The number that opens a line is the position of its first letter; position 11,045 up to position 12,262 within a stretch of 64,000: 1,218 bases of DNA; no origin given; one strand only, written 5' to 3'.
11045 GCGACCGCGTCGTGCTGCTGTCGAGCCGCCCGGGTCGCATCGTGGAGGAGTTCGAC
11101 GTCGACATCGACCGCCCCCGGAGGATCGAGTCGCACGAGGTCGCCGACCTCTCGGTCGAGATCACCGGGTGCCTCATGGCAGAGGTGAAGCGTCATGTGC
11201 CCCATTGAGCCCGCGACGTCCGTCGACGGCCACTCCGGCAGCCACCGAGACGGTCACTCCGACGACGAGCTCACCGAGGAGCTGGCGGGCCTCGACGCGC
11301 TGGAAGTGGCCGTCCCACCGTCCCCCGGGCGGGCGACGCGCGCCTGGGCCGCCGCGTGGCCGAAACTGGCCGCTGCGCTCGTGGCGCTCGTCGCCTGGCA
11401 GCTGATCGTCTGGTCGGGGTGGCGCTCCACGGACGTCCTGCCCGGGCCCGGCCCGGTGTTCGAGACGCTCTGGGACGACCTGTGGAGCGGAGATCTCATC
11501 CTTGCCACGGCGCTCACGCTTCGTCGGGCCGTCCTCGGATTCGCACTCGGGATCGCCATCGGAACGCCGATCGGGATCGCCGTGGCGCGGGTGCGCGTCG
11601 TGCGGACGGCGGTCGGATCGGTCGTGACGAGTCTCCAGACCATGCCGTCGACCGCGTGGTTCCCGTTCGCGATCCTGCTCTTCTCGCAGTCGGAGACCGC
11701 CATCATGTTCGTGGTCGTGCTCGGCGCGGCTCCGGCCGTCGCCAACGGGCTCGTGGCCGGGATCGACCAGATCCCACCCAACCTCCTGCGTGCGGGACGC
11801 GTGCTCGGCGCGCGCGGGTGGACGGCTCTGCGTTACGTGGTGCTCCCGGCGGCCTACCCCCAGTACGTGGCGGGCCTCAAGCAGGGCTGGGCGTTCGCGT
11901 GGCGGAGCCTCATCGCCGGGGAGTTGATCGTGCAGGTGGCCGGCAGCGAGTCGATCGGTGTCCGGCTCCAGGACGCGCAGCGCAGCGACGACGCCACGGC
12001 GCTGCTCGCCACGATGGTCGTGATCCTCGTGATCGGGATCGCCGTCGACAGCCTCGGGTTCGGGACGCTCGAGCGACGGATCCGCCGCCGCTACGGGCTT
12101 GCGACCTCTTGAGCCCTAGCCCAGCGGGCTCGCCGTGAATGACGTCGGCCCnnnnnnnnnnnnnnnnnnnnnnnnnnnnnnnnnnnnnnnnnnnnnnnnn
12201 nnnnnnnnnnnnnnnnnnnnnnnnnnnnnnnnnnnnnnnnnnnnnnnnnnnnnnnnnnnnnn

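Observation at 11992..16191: Lower-GC island of about 4 kb bracketed by a perfect 105-bp direct repeat of the ABC permease 3' end (attL/attR-like)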

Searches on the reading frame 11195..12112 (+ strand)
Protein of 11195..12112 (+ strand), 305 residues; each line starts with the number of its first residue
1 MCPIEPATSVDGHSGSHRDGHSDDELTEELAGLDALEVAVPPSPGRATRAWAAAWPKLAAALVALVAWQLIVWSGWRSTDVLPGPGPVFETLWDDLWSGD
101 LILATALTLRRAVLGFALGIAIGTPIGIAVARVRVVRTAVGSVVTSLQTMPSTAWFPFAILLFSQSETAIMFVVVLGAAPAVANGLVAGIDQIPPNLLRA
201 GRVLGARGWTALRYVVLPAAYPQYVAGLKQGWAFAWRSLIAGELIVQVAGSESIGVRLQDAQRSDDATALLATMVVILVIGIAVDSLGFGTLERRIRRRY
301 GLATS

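Call 8: search_protein_families(library=pfam, proteins=[window:11195-12112:+], max_evalue=0.01)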
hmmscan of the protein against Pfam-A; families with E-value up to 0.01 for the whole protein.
window:11195-12112:+ (305 aa): 1 family
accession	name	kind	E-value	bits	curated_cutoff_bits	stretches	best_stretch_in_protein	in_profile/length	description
PF00528.27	BPD_transp_1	-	1.3e-20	74.4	26.4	1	123-297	1-183/184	Binding-protein-dependent transport system inner membrane component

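Call 9: find_encoding_contigs(protein=window:11195-12112:+, flank=10000, max_places=10)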
Protein window:11195-12112:+ (305 aa): no gene with exactly this product is on record in the collection.

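Call 10: find_related_loci(query=window:11195-12112:+, collection=genome_contigs, flank=10000)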
Query window:11195-12112:+ (305 aa) in genome_contigs; peptide patterns used: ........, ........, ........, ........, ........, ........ (x = any residue, [..] = any of these).
600 stretches matched a pattern (row limit reached: there are more); 579 encode a relative of the query (tblastn E <= 1e-3); the best 80 are kept; 80 distinct loci.
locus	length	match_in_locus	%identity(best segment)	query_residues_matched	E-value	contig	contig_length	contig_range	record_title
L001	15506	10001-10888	58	5-302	1e-107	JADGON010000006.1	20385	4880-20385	MAG: Acidimicrobiia bacterium isolate Chersky_806 k127_96003, whole genome shotgun sequence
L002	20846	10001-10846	60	24-302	3e-105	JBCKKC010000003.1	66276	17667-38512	Acidimicrobiia bacterium isolate SLM_MC1B_68-O05 Node_3_length_66276_cov_75.508032, whole genome shotgun sequence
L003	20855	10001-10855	59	16-302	4e-105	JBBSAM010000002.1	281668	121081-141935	MAG: Acidimicrobiia bacterium isolate La6_maxbin2.368 La6_maxbin2.368_K_3219272_L_281668_cov_76.9891, whole genome shotg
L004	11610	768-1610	60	22-302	4e-102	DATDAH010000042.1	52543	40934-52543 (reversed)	MAG TPA_asm: Acidimicrobiales bacterium isolate SMAG_U91 k141_170571, whole genome shotgun sequence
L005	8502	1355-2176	62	29-302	9e-100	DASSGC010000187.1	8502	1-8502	MAG TPA_asm: Acidimicrobiales bacterium isolate SMAG_U1022 k141_502103, whole genome shotgun sequence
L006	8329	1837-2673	60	22-302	1e-99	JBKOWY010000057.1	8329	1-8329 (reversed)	MAG: Actinomycetota bacterium isolate GM_EKS_MAG_00003 GM_EKS_000001004909, whole genome shotgun sequence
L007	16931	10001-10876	56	9-302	2e-99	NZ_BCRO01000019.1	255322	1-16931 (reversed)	Actinomadura hibisca NBRC 15177, whole genome shotgun sequence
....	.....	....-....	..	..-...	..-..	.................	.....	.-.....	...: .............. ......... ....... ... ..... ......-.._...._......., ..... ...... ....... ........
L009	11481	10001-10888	54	2-304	6e-98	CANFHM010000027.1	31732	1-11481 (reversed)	MAG: Microthrixaceae bacterium isolate Jr-14may18-157 genome assembly, contig: Jr-14may18-C2192, whole genome shotgun se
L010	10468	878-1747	58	13-302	8e-98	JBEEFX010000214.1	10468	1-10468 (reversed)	MAG: Acidimicrobiaceae bacterium isolate BP_91 scaffold_534512, whole genome shotgun sequence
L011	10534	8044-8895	59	19-302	2e-96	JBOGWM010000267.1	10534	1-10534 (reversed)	MAG: Actinomycetota bacterium isolate M3-S_metawrap_bin.281 k127_3622674, whole genome shotgun sequence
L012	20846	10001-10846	57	22-303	2e-96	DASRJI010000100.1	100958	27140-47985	MAG TPA_asm: Acidimicrobiales bacterium isolate SMAG_U10132 k141_709437, whole genome shotgun sequence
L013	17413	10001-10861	57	16-302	2e-96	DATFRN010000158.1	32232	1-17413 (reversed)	MAG TPA_asm: Acidimicrobiales bacterium isolate SMAG_U9359 k141_3066082, whole genome shotgun sequence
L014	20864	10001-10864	55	24-305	7e-96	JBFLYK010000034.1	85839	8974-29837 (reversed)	MAG: Actinomycetota bacterium isolate MAG083 MAG083_34, whole genome shotgun sequence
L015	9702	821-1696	55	4-302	8e-96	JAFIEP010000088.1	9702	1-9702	MAG: Acidimicrobiia bacterium isolate coassembly_bin.36 k141_49436, whole genome shotgun sequence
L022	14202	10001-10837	60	22-302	4e-94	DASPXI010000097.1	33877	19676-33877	MAG TPA_asm: Acidimicrobiia bacterium isolate SMAG_U11563 k141_1050072, whole genome shotgun sequence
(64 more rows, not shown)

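Call 13: find_homologous_proteins(query=window:11195-12112:+, max_evalue=1e-30)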
Query window:11195-12112:+ (305 aa): 7687 proteins with E <= 1e-30 among 8000 candidates; the best 120 are listed.
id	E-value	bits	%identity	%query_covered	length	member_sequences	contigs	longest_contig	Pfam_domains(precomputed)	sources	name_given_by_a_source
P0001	5.4e-191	652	100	100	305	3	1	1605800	PF00528.28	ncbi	ncbi:MAG: ABC transporter permease [Acidimicrobiia bacterium]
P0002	5.5e-169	579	89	100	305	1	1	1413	PF00528.28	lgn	-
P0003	1.5e-155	535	84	100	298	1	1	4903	PF00528.28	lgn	-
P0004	7.7e-149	513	85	93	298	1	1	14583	PF00528.28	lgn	-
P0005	3.1e-145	501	85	92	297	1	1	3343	PF00528.28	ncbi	-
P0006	1.3e-107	378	63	92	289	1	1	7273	PF00528.28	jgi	jgi:NitT/TauT family transport system permease protein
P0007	2.3e-106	374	63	92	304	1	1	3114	PF00528.28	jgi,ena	-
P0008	2.9e-106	373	63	93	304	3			PF00528.28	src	-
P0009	5.4e-106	373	63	92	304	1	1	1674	PF00528.28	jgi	jgi:NitT/TauT family transport system permease protein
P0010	5.7e-106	373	61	97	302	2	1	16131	PF00528.28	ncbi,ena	ncbi:MAG TPA: ABC transporter permease [Acidimicrobiales bacterium]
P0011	1.1e-105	372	61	93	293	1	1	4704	PF00528.28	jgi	jgi:NitT/TauT family transport system permease protein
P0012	1.1e-105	372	67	93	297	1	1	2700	PF00528.28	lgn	-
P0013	1.4e-105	371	65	92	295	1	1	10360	PF00528.28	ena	-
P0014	1.7e-105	371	63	92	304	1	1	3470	PF00528.28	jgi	jgi:NitT/TauT family transport system permease protein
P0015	6.5e-105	369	65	89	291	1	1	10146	PF00528.28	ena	-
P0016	7.4e-105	369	65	89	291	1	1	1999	PF00528.28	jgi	jgi:NitT/TauT family transport system permease protein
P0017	9.9e-105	368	63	89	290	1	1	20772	PF00528.28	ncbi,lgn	-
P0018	1.0e-104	368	62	92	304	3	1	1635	PF00528.28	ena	-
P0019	1.2e-104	368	65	89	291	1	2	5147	PF00528.28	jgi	jgi:NitT/TauT family transport system permease protein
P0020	1.2e-104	368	65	89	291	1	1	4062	PF00528.28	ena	-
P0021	1.4e-104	368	64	96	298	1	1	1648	PF00528.28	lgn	-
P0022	1.5e-104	368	65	89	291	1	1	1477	PF00528.28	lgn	-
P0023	1.5e-104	368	65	89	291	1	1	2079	PF00528.28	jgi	jgi:NitT/TauT family transport system permease protein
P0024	1.5e-104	368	65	95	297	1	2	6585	PF00528.28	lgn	-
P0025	1.5e-104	368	65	89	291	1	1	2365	PF00528.28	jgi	jgi:NitT/TauT family transport system permease protein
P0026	2.4e-104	367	65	89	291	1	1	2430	PF00528.28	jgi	jgi:NitT/TauT family transport system permease protein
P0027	2.6e-104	367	65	89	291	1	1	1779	PF00528.28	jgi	jgi:NitT/TauT family transport system permease protein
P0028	2.8e-104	367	65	89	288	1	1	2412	PF00528.28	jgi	jgi:NitT/TauT family transport system permease protein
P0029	2.8e-104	367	64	92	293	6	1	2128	PF00528.28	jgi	jgi:NitT/TauT family transport system permease protein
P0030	2.9e-104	367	65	89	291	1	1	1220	PF00528.28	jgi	jgi:NitT/TauT family transport system permease protein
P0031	3.0e-104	367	61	91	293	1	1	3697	PF00528.28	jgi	jgi:NitT/TauT family transport system permease protein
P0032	3.4e-104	367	65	89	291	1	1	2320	PF00528.28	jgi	jgi:sulfonate transport system permease protein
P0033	5.3e-104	366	62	94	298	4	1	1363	PF00528.28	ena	-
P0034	5.7e-104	366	62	92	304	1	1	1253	PF00528.28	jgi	jgi:NitT/TauT family transport system permease protein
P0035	5.8e-104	366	64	89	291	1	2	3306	PF00528.28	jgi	jgi:NitT/TauT family transport system permease protein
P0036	5.9e-104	366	64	89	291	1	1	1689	PF00528.28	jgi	jgi:NitT/TauT family transport system permease protein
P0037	7.0e-104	366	64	89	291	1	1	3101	PF00528.28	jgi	jgi:NitT/TauT family transport system permease protein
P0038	8.3e-104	365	64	89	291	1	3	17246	PF00528.28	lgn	-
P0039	1.0e-103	365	64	89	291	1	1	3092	PF00528.28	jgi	jgi:NitT/TauT family transport system permease protein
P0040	1.1e-103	365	67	90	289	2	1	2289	PF00528.28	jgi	-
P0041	1.3e-103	365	59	97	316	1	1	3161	PF00528.28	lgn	-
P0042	1.6e-103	364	63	92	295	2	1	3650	PF00528.28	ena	-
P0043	1.7e-103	364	64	93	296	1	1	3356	PF00528.28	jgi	jgi:NitT/TauT family transport system permease protein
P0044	2.0e-103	364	63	91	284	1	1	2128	PF00528.28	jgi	jgi:NitT/TauT family transport system permease protein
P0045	2.1e-103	364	64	89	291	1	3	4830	PF00528.28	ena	-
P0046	2.3e-103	364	59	98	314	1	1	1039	PF00528.28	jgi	jgi:NitT/TauT family transport system permease protein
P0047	2.7e-103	364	65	89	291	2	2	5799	PF00528.28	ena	-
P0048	2.7e-103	364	63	91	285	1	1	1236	PF00528.28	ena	-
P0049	3.0e-103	364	64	91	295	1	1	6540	PF00528.28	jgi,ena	-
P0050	3.7e-103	363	64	89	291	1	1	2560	PF00528.28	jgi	jgi:NitT/TauT family transport system permease protein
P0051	4.6e-103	363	61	93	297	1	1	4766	PF00528.28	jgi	jgi:NitT/TauT family transport system permease protein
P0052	5.1e-103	363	62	93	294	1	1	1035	PF00528.28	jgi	jgi:NitT/TauT family transport system permease protein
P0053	6.1e-103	363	63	91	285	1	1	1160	PF00528.28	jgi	jgi:NitT/TauT family transport system permease protein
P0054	7.0e-103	362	64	92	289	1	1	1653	PF00528.28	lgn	-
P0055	9.4e-103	362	62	91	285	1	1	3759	PF00528.28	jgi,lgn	jgi:NitT/TauT family transport system permease protein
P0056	1.0e-102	362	58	97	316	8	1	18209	PF00528.28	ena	-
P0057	1.7e-102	361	63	91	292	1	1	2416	PF00528.28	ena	-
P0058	1.8e-102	361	63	94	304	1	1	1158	PF00528.28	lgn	-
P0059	2.3e-102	361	60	93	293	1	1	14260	PF00528.28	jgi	jgi:NitT/TauT family transport system permease protein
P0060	2.3e-102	361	61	91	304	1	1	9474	PF00528.28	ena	-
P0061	2.4e-102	361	63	92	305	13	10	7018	PF00528.28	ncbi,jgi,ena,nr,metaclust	ncbi:MAG TPA: ABC transporter permease [Acidimicrobiia bacterium]|nr:ABC transporter permease [Acidi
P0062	2.6e-102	360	60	91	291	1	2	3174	PF00528.28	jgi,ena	-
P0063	2.6e-102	360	61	91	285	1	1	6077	PF00528.28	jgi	jgi:NitT/TauT family transport system permease protein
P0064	2.8e-102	360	63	92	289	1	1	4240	PF00528.28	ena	-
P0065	3.1e-102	360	62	91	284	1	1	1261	PF00528.28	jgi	jgi:NitT/TauT family transport system permease protein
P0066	3.3e-102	360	64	91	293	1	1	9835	PF00528.28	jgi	jgi:NitT/TauT family transport system permease protein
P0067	4.0e-102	360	60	93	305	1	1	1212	PF00528.28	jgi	jgi:NitT/TauT family transport system permease protein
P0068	4.0e-102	360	60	91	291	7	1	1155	PF00528.28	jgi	-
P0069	4.8e-102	360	61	94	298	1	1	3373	PF00528.28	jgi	jgi:NitT/TauT family transport system permease protein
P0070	4.9e-102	360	62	91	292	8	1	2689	PF00528.28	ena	-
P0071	5.3e-102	359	62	92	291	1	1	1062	PF00528.28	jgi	jgi:NitT/TauT family transport system permease protein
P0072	6.0e-102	359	62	91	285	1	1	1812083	PF00528.28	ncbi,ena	-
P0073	6.2e-102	359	60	92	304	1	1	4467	PF00528.28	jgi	jgi:NitT/TauT family transport system permease protein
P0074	6.6e-102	359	62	94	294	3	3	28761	PF00528.28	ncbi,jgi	jgi:NitT/TauT family transport system permease protein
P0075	7.9e-102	359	63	90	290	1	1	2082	PF00528.28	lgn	-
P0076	7.9e-102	359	67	90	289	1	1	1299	PF00528.28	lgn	-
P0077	8.9e-102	359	58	92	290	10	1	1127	PF00528.28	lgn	-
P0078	9.2e-102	359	61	96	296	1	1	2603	PF00528.28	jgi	jgi:NitT/TauT family transport system permease protein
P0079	9.9e-102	359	62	91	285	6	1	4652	PF00528.28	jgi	jgi:NitT/TauT family transport system permease protein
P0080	1.3e-101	358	63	93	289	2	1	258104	PF00528.28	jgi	jgi:NitT/TauT family transport system permease protein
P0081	1.3e-101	358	61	91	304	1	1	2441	PF00528.28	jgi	jgi:NitT/TauT family transport system permease protein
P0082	1.7e-101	358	62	93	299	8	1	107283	PF00528.28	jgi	jgi:NitT/TauT family transport system permease protein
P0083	1.7e-101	358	57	99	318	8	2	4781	PF00528.28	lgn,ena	-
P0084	1.8e-101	358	59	92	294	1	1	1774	PF00528.28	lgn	-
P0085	2.0e-101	358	62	93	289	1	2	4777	PF00528.28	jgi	jgi:NitT/TauT family transport system permease protein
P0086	2.1e-101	357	62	93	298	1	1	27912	PF00528.28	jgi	jgi:NitT/TauT family transport system permease protein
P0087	2.4e-101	357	61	91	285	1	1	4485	PF00528.28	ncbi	-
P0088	2.6e-101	357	61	91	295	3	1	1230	PF00528.28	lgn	-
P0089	2.8e-101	357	61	91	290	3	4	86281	PF00528.28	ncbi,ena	-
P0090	2.8e-101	357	60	99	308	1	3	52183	PF00528.28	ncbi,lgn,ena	-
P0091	3.3e-101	357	59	93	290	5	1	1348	PF00528.28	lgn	-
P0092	3.5e-101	357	62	91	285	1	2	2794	PF00528.28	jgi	jgi:NitT/TauT family transport system permease protein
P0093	3.7e-101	357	60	94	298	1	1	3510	PF00528.28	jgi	jgi:NitT/TauT family transport system permease protein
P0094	3.9e-101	357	62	91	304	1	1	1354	PF00528.28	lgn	-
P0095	4.1e-101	357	61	91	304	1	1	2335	PF00528.28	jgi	jgi:NitT/TauT family transport system permease protein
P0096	4.5e-101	356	63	95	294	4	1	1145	PF00528.28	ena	-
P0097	4.7e-101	356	61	93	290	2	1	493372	PF00528.28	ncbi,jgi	ncbi:MAG: sulfonate transport system permease protein [Acidimicrobiaceae bacterium]|jgi:NitT/TauT fa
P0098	5.0e-101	356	63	91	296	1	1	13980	PF00528.28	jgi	jgi:NitT/TauT family transport system permease protein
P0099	5.3e-101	356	59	94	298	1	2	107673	PF00528.28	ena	-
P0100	5.3e-101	356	60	92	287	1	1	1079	PF00528.28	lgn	-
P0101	5.4e-101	356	61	91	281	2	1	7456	PF00528.28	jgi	jgi:NitT/TauT family transport system permease protein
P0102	5.4e-101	356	62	93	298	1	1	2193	PF00528.28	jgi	jgi:NitT/TauT family transport system permease protein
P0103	5.4e-101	356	63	91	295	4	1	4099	PF00528.28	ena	-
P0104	5.5e-101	356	60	92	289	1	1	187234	PF00528.28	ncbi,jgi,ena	jgi:NitT/TauT family transport system permease protein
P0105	5.5e-101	356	62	92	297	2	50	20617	PF00528.28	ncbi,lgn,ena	-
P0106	5.7e-101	356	63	91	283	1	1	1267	PF00528.28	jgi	jgi:NitT/TauT family transport system permease protein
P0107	5.8e-101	356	62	93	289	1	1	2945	PF00528.28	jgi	jgi:NitT/TauT family transport system permease protein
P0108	6.7e-101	356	59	93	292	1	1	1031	PF00528.28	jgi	jgi:NitT/TauT family transport system permease protein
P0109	7.2e-101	356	61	92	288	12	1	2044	PF00528.28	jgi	jgi:NitT/TauT family transport system permease protein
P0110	8.2e-101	356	61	93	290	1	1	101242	PF00528.28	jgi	jgi:NitT/TauT family transport system permease protein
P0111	8.5e-101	356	62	91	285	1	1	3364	PF00528.28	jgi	jgi:NitT/TauT family transport system permease protein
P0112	8.7e-101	355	62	91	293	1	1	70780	PF00528.28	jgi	jgi:NitT/TauT family transport system permease protein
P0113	1.1e-100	355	60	91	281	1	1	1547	PF00528.28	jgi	jgi:NitT/TauT family transport system permease protein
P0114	1.1e-100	355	64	92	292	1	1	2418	PF00528.28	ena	-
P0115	1.2e-100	355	62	92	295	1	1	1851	PF00528.28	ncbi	-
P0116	1.2e-100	355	61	94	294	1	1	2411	PF00528.28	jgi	jgi:NitT/TauT family transport system permease protein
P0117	1.2e-100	355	61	92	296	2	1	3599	PF00528.28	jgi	jgi:NitT/TauT family transport system permease protein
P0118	1.3e-100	355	58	92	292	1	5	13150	PF00528.28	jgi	jgi:NitT/TauT family transport system permease protein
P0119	1.3e-100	355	62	92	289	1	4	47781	PF00528.28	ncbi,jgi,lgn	-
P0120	1.5e-100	355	64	93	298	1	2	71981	PF00528.28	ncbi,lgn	ncbi:MAG: ABC transporter permease [Acidimicrobiales bacterium]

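Call 15: find_encoding_contigs(protein=P0004, flank=10000, max_places=4)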
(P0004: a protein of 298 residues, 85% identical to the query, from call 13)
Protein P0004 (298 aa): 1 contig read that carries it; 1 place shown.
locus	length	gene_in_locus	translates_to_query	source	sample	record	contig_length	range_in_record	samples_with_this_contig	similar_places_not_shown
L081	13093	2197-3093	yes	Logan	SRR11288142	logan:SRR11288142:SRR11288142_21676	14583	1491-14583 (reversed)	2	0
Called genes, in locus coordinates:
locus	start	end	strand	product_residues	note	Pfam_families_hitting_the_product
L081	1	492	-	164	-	?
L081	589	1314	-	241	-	-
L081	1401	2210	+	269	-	PF00005:ABC_tran, PF13304:AAA_21 (faint)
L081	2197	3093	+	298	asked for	PF00528:BPD_transp_1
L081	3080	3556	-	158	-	PF00160:Pro_isomerase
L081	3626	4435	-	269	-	PF13428:TPR_14 (faint), PF14559:TPR_19 (faint), PF13414:TPR_11 (faint), PF13431:TPR_17 (faint), PF13371:TPR_9, PF13432:TPR_16 (weak)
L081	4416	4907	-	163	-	PF03918:CcmH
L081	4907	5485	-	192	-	PF00578:AhpC-TSA, PF08534:Redoxin, PF00085:Thioredoxin (faint), PF13905:Thioredoxin_8 (weak)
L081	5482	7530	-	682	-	PF01578:Cytochrom_C_asm, PF16327:CcmF_C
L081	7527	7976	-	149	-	PF03100:CcmE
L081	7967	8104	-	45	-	-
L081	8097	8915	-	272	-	PF01578:Cytochrom_C_asm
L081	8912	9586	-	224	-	PF03379:CcmB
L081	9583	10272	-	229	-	PF00005:ABC_tran, PF13604:AAA_30 (faint), PF13401:AAA_22 (faint), PF13304:AAA_21 (weak)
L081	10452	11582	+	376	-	PF04203:Sortase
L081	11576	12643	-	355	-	PF01073:3Beta_HSD, PF01370:Epimerase, PF05368:NmrA (weak), PF13460:NAD_binding_10, PF16363:GDP_Man_Dehyd, PF07993:NAD_binding_4, PF01370:Epimerase, PF16363:GDP_Man_Dehyd, +2 more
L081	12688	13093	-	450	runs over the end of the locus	PF00512:HisKA, PF02518:HATPase_c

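Call 16: find_encoding_contigs(protein=P0003, flank=10000, max_places=4)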
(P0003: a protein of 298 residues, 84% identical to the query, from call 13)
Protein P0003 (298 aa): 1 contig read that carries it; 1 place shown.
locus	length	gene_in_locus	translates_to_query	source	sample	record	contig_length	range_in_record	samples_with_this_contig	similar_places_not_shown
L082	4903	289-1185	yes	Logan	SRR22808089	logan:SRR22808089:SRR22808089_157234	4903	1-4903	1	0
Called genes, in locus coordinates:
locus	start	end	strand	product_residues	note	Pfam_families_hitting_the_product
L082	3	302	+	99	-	?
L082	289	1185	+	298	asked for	PF00528:BPD_transp_1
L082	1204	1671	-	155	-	PF00160:Pro_isomerase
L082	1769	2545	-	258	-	PF13428:TPR_14 (faint), PF14559:TPR_19 (faint), PF13414:TPR_11 (faint), PF13431:TPR_17 (faint), PF13371:TPR_9, PF13432:TPR_16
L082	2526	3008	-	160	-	PF03918:CcmH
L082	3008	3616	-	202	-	PF00578:AhpC-TSA, PF08534:Redoxin, PF00085:Thioredoxin (weak), PF13905:Thioredoxin_8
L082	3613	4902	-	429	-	?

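Call 17: find_encoding_contigs(protein=P0005, flank=10000, max_places=4)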
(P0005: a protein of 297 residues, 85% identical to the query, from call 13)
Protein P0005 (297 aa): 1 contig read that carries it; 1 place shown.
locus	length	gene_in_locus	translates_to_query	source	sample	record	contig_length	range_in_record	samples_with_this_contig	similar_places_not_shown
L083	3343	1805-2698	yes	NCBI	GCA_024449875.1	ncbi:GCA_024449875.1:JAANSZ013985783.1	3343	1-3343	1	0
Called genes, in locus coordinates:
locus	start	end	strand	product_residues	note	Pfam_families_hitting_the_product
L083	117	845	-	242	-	-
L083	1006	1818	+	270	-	PF00005:ABC_tran, PF13304:AAA_21 (faint)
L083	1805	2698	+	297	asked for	PF00528:BPD_transp_1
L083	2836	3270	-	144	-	-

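Call 18: find_encoding_contigs(protein=P0002, flank=10000, max_places=4)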
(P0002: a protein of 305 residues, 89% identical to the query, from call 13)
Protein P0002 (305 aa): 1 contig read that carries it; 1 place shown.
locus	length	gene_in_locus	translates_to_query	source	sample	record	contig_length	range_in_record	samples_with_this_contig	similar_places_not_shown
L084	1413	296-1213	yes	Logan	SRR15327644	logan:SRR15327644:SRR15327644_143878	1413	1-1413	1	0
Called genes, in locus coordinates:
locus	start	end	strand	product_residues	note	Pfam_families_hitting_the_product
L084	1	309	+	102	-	?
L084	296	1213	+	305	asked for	PF00528:BPD_transp_1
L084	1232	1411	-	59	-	?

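Call 23: list_cluster_members(proteins=[P0001])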
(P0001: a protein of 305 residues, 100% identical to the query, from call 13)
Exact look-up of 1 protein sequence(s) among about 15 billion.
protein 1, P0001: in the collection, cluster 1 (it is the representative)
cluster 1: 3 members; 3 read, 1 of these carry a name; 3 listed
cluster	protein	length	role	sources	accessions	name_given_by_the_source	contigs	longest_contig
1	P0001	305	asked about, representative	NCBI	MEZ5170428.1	MAG: ABC transporter permease [Acidimicrobiia bacterium]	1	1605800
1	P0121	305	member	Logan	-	-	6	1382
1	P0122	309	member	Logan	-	-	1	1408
